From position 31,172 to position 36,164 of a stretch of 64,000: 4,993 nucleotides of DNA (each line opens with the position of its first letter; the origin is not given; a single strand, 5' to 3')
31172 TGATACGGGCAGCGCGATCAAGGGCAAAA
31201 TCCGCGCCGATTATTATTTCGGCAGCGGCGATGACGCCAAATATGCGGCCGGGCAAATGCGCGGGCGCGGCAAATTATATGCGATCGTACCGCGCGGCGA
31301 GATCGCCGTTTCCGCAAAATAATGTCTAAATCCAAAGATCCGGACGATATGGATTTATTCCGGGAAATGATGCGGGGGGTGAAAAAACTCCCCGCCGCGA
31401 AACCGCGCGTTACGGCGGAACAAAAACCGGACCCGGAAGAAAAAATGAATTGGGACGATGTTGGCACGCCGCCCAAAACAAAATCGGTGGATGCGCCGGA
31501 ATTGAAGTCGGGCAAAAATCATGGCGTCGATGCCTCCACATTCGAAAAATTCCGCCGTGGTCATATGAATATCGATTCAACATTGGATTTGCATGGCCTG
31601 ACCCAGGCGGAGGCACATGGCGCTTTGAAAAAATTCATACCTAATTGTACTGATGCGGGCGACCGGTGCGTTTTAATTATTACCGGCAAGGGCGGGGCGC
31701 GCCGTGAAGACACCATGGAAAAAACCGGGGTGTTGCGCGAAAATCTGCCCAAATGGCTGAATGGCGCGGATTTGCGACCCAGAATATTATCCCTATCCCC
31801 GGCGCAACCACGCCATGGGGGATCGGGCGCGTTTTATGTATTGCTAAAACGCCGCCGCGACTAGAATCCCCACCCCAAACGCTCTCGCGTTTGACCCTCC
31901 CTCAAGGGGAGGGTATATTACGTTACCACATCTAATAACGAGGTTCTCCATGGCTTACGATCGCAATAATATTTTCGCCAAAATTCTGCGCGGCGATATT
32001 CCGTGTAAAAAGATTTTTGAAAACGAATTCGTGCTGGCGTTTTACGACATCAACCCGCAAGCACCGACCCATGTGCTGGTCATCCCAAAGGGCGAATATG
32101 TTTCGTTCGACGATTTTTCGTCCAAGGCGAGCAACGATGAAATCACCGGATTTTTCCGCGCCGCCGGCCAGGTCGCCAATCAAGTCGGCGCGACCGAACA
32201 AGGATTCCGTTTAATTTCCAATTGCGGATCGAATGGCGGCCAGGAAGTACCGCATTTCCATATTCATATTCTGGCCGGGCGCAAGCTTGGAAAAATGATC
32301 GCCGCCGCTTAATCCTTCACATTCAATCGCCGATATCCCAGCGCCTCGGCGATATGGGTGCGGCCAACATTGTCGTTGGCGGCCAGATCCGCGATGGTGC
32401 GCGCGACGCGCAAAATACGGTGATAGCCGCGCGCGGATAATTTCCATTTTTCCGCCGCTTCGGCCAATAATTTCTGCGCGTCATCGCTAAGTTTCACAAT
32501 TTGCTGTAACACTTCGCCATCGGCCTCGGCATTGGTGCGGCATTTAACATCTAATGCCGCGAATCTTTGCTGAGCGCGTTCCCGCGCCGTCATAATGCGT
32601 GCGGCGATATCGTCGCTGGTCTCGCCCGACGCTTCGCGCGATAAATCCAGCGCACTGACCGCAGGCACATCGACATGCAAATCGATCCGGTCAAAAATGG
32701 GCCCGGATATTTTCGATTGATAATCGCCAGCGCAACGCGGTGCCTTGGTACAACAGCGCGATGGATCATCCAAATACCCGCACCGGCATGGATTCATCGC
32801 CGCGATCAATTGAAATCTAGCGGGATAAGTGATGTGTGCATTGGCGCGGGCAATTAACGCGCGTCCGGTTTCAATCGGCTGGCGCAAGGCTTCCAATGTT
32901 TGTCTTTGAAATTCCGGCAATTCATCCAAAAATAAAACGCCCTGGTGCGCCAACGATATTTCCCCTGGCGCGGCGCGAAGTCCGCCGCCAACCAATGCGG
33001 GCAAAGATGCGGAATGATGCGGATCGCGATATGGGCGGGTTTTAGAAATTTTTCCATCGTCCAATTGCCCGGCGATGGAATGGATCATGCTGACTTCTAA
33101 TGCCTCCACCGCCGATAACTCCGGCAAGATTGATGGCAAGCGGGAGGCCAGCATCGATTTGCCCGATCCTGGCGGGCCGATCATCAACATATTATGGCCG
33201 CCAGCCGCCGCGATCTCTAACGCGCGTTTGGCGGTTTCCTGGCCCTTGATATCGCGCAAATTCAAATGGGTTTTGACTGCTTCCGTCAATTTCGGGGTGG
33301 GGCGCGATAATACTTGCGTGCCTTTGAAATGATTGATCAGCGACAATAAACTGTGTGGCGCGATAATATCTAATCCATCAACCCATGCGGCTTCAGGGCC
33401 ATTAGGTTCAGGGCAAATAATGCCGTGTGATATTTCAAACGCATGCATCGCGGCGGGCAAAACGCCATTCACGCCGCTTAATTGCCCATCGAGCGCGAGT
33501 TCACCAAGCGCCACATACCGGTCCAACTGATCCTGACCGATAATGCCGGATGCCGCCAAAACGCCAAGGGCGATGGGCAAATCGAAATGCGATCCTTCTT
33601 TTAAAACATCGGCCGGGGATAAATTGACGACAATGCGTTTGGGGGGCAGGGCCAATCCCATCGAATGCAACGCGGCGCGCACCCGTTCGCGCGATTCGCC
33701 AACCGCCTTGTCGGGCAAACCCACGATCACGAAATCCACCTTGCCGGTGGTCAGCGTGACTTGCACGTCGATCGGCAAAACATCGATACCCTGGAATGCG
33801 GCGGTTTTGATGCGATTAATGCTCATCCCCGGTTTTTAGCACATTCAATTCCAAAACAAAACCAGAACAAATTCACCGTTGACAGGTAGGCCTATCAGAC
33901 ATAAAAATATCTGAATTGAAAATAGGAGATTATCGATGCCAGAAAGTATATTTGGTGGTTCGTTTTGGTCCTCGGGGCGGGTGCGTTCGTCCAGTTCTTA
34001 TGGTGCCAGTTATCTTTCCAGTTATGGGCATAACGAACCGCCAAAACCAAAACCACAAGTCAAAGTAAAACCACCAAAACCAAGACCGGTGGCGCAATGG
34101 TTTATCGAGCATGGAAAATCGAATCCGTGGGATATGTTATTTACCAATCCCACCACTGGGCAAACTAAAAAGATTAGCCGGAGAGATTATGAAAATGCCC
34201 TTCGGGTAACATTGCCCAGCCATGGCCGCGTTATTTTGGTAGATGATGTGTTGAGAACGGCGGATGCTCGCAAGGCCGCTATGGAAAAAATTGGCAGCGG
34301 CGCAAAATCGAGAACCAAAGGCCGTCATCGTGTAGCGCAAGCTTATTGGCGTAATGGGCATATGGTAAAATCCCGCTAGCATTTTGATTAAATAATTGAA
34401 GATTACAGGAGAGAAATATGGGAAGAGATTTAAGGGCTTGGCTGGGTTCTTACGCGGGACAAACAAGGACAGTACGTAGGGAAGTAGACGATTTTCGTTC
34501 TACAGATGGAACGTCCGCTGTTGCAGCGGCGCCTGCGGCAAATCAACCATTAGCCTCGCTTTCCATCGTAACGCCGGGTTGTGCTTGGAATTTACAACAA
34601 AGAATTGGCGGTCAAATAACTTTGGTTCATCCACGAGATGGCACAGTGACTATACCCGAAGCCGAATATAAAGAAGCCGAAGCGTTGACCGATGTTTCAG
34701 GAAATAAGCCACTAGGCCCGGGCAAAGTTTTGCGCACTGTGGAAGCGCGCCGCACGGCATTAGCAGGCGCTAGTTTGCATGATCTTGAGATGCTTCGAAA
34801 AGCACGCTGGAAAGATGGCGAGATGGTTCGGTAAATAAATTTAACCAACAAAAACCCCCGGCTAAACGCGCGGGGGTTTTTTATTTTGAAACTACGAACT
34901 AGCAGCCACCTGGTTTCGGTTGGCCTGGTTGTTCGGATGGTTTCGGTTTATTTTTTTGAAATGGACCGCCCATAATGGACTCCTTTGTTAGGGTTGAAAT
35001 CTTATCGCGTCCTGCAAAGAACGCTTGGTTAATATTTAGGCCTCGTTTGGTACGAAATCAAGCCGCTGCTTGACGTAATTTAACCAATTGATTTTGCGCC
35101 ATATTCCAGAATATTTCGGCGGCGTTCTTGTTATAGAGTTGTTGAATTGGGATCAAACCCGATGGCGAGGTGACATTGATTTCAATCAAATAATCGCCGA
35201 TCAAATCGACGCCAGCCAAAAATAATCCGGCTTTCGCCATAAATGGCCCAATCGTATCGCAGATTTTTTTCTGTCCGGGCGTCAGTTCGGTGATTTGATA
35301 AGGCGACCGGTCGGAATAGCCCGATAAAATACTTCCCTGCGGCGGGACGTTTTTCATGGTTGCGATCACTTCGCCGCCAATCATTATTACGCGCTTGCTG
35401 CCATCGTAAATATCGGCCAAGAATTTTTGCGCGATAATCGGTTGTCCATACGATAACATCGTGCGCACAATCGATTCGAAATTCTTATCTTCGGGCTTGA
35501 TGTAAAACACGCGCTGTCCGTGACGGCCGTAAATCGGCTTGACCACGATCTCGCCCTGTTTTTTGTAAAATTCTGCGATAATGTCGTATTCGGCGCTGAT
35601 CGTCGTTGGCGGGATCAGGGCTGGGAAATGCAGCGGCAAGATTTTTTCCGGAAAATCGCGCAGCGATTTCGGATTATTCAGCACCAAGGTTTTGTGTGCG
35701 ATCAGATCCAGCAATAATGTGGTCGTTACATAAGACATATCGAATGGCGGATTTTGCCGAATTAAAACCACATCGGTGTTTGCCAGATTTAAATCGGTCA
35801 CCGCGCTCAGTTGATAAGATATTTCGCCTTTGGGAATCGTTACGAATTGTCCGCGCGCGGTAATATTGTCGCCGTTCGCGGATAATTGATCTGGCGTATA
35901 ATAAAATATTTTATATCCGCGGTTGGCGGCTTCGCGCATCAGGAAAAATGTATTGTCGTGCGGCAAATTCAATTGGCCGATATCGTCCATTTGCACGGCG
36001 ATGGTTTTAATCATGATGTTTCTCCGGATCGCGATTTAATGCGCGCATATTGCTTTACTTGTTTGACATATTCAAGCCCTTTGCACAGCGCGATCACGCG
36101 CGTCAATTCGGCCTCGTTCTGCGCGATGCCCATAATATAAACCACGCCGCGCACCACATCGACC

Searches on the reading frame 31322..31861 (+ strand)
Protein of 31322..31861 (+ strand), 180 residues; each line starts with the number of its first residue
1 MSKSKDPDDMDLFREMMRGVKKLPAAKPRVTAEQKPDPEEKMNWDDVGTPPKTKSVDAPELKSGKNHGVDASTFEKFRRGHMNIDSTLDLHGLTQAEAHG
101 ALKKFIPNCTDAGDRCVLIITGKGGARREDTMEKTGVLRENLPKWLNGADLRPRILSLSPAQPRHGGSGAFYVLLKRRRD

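Call 59: search_protein_families(library=pfam, proteins=[window:31322-31861:+], max_evalue=0.00001)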
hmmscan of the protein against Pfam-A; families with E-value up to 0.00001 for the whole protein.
window:31322-31861:+ (180 aa): 1 family
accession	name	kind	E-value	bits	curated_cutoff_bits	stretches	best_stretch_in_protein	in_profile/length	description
PF01713.27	Smr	-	3.6e-23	81.9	25.7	1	88-176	1-77/77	Smr domain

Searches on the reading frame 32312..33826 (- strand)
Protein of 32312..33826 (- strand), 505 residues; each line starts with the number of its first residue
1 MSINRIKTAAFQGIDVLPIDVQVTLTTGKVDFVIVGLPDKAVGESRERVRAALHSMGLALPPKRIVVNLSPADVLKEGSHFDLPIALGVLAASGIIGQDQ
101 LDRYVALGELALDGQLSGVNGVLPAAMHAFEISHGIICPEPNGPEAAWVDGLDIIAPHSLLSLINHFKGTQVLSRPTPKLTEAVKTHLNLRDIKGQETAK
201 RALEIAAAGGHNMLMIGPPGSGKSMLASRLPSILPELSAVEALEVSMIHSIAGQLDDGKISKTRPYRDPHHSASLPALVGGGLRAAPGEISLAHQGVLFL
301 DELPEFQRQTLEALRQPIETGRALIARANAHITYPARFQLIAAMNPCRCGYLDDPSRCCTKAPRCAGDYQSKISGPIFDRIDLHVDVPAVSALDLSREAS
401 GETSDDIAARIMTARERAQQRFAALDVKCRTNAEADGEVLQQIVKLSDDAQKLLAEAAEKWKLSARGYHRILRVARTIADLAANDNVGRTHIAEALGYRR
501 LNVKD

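Call 19: find_encoding_contigs(protein=window:32312-33826:-, flank=10000, max_places=6)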
Protein window:32312-33826:- (505 aa): 3 contigs read that carry it; 2 places shown.
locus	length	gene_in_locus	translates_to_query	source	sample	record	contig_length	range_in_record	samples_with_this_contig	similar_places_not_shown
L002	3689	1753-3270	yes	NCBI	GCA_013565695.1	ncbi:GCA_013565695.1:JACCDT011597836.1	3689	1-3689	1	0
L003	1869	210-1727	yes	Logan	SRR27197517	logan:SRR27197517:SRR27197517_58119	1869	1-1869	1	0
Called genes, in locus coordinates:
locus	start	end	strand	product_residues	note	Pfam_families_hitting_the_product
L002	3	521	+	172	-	?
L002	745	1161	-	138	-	-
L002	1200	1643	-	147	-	-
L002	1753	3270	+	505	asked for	PF13541:ChlI, PF01078:Mg_chelatase, PF07728:AAA_5, PF00493:MCM (weak), PF13335:Mg_chelatase_C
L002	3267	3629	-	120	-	PF11969:DcpS_C, PF01230:HIT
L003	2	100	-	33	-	?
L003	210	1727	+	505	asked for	PF13541:ChlI, PF01078:Mg_chelatase, PF07728:AAA_5, PF00493:MCM (weak), PF13335:Mg_chelatase_C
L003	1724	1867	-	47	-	?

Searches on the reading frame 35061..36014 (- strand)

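Call 59: search_protein_families(library=pfam, proteins=[window:35061-36014:-], max_evalue=0.00001)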
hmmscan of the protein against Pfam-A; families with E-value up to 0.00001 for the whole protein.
window:35061-36014:- (318 aa): 3 families
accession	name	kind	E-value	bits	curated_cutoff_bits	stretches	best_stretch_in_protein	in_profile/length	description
PF02955.21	GSH-S_ATP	-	7e-47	159.5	23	1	123-294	1-174/175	Prokaryotic glutathione synthetase, ATP-grasp domain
PF02951.20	GSH-S_N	-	9e-34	116.5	21.3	1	5-119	3-119/119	Prokaryotic glutathione synthetase, N-terminal domain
PF08443.16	RimK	-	1.9e-09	37.9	21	1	141-290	25-172/188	RimK-like ATP-grasp domain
